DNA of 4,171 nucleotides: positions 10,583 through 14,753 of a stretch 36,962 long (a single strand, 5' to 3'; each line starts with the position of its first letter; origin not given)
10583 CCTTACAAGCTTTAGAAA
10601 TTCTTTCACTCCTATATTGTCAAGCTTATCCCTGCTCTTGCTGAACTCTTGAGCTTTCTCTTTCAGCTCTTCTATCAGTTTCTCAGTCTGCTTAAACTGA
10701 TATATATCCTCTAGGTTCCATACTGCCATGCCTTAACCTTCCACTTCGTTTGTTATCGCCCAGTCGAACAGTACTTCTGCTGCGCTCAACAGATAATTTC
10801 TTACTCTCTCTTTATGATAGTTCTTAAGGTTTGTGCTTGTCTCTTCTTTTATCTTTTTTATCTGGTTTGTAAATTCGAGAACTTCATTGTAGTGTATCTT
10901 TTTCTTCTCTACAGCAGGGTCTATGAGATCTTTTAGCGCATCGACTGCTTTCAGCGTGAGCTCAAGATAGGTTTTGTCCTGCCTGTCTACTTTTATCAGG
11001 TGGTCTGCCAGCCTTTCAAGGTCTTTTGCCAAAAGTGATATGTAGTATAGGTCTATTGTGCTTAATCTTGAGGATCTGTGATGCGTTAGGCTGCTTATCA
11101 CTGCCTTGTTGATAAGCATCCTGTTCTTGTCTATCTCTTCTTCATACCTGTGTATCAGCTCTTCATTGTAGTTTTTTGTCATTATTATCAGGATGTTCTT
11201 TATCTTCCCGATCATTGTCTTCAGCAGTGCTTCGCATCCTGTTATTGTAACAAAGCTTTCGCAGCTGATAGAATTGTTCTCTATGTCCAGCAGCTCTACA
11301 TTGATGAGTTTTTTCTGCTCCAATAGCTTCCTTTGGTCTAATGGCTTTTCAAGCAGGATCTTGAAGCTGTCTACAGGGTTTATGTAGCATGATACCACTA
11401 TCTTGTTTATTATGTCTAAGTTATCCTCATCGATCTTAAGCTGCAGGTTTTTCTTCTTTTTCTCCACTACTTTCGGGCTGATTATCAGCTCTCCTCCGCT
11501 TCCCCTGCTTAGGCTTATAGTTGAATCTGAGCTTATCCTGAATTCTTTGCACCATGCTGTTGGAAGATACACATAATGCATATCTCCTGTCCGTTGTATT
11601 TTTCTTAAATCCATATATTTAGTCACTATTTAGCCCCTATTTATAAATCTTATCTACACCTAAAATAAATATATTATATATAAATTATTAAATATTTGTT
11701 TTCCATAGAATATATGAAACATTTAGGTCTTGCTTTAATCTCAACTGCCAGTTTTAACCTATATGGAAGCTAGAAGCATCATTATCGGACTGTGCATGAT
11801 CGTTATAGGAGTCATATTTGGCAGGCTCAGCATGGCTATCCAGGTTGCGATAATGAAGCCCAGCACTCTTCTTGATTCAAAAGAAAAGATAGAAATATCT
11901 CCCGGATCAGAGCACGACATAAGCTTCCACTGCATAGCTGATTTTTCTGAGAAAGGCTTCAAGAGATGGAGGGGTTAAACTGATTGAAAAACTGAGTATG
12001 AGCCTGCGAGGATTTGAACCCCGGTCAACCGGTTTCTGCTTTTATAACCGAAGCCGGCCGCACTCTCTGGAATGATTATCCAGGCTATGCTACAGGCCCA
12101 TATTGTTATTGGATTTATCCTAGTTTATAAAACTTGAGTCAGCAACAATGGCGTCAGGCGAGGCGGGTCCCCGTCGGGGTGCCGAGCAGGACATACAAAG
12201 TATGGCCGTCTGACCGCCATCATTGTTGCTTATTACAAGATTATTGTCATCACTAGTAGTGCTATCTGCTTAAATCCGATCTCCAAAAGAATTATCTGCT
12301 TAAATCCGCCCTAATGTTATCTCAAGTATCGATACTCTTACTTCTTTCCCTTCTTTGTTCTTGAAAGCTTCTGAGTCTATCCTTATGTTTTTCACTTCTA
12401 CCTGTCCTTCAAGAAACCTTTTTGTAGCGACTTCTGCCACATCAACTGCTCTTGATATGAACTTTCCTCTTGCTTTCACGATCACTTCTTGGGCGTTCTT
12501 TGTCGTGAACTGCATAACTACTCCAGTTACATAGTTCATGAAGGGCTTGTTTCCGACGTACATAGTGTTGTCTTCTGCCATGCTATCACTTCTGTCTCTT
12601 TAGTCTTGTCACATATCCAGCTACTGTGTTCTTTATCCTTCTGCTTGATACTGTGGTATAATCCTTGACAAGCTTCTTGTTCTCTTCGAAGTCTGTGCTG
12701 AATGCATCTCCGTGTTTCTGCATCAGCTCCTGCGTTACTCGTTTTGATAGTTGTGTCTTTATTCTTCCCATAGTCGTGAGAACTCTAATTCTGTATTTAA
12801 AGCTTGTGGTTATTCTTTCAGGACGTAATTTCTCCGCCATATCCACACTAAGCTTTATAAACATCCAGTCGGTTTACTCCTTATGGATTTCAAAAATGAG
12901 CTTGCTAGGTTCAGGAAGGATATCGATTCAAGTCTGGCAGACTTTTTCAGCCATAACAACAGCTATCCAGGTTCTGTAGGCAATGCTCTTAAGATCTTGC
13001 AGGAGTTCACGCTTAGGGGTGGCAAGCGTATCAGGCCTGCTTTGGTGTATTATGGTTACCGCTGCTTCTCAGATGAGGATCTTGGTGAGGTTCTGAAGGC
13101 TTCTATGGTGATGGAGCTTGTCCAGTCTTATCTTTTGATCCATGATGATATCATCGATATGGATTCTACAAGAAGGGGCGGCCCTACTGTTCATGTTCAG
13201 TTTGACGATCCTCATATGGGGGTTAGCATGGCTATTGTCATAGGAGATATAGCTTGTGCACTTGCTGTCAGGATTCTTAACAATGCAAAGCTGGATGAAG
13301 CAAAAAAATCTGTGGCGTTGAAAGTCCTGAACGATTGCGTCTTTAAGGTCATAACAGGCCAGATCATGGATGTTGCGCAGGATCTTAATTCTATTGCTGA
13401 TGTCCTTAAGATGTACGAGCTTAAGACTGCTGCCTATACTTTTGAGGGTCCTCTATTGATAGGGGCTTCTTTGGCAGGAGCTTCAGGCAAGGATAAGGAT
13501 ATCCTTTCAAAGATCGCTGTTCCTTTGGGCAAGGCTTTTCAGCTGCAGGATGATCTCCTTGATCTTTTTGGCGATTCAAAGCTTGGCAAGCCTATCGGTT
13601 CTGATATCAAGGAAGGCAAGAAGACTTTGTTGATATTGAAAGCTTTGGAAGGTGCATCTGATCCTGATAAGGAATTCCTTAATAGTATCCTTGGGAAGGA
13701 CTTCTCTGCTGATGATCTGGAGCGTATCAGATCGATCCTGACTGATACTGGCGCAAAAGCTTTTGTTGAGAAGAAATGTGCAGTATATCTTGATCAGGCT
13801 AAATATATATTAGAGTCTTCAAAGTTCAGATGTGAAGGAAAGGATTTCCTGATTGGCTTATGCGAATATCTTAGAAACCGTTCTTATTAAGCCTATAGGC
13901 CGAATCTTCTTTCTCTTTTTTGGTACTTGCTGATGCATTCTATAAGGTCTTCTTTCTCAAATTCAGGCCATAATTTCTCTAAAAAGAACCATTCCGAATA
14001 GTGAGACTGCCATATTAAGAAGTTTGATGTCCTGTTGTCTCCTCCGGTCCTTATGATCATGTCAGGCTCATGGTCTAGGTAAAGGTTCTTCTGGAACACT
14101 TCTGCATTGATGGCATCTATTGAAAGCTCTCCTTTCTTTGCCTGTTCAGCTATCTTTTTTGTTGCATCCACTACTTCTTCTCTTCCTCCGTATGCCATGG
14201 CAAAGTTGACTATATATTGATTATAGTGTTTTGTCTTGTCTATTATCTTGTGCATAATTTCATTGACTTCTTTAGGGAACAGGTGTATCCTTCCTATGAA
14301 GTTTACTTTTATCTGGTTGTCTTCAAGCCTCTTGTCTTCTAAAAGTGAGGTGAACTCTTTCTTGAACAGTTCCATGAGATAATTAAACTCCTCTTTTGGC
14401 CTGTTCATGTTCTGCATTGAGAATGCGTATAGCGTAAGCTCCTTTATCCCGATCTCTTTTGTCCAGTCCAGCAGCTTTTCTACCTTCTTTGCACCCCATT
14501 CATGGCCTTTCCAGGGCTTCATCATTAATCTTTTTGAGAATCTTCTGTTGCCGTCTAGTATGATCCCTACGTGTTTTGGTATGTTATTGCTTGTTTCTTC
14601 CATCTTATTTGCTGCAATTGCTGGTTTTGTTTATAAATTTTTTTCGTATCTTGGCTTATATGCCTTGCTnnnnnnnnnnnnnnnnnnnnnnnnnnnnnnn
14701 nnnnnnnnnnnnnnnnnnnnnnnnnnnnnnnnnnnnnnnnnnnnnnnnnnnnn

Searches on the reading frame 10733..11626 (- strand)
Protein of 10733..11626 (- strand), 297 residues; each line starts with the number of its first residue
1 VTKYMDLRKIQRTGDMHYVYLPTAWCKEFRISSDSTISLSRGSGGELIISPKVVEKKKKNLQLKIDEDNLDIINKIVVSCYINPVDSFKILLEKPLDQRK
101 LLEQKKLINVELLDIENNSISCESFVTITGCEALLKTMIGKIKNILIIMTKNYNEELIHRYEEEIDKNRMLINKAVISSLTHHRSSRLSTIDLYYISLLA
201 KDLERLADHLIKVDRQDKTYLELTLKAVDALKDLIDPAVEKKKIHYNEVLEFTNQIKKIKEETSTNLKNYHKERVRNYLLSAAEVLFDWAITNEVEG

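Call 3: search_protein_families(library=pfam, proteins=[window:10733-11626:-], max_evalue=0.01)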
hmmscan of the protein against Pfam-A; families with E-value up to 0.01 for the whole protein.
window:10733-11626:- (297 aa): 2 families
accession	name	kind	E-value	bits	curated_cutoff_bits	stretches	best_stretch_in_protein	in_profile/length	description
PF01895.24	PhoU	-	0.00023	21.9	23.5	1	135-210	8-82/89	PhoU domain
PF20797.2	HepT-like_2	-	0.0018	18.7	27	1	129-214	11-96/110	HepT-like protein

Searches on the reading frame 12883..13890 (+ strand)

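Call 60: search_protein_families(library=pfam, proteins=[window:12883-13890:+], max_evalue=0.001)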
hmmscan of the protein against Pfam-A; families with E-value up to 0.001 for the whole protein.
window:12883-13890:+ (335 aa): 1 family
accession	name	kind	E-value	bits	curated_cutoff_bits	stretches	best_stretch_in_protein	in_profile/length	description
PF00348.22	polyprenyl_synt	-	7e-58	196.2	27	1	37-281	6-246/251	Polyprenyl synthetase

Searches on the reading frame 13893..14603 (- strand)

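Call 60: search_protein_families(library=pfam, proteins=[window:13893-14603:-], max_evalue=0.001)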
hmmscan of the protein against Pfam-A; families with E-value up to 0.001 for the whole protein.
window:13893-14603:- (236 aa): 1 family
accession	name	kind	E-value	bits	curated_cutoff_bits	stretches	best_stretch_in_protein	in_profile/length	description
PF01255.24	Prenyltransf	-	8.9e-74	248.2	27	1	15-235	1-219/219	Putative undecaprenyl diphosphate synthase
